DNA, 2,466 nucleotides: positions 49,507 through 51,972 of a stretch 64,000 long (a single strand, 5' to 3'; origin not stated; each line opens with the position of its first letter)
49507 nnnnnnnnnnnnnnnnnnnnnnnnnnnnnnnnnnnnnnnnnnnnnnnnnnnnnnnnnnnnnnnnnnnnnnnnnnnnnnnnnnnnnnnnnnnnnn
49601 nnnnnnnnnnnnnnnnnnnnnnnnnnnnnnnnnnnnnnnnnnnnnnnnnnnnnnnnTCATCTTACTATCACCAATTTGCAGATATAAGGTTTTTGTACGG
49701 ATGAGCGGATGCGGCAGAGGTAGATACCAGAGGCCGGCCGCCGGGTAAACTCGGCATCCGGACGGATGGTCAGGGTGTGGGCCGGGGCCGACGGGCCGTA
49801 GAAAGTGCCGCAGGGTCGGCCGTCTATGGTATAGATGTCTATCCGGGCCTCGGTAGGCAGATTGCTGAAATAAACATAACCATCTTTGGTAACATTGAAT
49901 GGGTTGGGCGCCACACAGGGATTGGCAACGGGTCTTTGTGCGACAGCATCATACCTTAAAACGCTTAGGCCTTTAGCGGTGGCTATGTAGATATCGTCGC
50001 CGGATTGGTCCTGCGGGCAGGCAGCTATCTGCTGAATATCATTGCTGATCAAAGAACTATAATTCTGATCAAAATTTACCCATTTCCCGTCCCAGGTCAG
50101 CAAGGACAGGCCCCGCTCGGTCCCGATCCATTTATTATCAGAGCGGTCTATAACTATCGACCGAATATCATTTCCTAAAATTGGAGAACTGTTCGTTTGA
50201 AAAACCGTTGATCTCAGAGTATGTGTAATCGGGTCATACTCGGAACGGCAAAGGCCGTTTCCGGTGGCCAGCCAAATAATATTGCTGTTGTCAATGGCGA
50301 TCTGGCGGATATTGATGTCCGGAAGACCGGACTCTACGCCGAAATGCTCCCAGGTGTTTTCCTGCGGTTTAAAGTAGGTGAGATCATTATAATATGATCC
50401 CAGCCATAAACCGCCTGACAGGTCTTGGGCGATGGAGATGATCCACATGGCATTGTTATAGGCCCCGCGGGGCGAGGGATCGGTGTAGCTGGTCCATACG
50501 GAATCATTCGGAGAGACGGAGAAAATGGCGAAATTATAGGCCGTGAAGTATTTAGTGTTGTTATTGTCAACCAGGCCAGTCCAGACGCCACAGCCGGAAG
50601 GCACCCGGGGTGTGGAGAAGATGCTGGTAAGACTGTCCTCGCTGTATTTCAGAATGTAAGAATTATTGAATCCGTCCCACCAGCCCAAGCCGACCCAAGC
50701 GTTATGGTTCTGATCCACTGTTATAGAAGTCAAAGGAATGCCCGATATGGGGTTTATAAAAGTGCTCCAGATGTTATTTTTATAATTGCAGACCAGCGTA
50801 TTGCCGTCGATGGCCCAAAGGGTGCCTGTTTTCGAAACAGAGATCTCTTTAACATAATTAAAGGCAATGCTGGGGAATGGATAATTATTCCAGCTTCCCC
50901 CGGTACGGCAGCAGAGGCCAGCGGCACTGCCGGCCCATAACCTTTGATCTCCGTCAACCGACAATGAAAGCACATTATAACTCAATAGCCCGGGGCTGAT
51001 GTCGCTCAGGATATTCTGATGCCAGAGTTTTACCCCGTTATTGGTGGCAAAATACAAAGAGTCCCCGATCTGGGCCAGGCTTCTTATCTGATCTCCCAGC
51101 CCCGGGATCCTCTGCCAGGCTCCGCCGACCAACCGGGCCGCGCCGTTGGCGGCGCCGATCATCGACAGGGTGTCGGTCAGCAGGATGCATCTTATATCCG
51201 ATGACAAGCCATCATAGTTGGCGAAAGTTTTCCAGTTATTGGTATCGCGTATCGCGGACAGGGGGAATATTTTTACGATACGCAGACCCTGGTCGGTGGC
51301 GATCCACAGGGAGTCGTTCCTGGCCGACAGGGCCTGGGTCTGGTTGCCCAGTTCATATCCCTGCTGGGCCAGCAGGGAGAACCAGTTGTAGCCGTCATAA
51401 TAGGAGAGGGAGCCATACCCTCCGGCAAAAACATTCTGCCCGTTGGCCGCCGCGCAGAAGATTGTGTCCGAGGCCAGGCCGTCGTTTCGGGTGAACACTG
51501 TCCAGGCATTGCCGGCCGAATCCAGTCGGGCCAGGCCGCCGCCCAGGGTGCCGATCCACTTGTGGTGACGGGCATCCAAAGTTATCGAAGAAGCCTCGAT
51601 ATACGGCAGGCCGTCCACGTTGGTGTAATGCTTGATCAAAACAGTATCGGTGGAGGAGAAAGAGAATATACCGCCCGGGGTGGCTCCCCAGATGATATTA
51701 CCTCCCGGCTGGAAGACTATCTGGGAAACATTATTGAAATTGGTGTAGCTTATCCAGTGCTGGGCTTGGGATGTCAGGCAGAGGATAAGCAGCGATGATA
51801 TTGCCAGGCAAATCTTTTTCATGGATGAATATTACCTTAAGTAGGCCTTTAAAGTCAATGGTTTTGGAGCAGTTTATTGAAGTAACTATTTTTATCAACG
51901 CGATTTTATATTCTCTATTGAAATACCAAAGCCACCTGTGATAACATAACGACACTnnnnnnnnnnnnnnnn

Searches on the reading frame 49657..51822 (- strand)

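Call 3: search_protein_families(library=pfam, proteins=[window:49657-51822:-], max_evalue=0.01)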
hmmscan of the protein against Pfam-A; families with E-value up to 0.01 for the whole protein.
window:49657-51822:- (721 aa): 1 family
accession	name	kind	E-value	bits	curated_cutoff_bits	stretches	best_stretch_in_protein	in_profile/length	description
PF07494.17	Reg_prop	-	1e-10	40.9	20.4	0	499-522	1-24/24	Two component regulator propeller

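Call 4: search_protein_families(library=ncbifam, proteins=[window:49657-51822:-], max_evalue=0.01)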
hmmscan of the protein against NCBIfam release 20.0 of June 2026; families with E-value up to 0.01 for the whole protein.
window:49657-51822:- (721 aa): 2 families
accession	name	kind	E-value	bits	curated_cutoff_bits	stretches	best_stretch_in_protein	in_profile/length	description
NF052228.1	T9SS_PorZ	equivalog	3.6e-39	134.8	260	1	1-721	1-757/757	type IX secretion system anionic LPS delivery protein PorZ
TIGR04183.1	Por_Secre_tail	domain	0.0012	18.7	23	1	637-719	1-71/72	T9SS type A sorting domain-containing protein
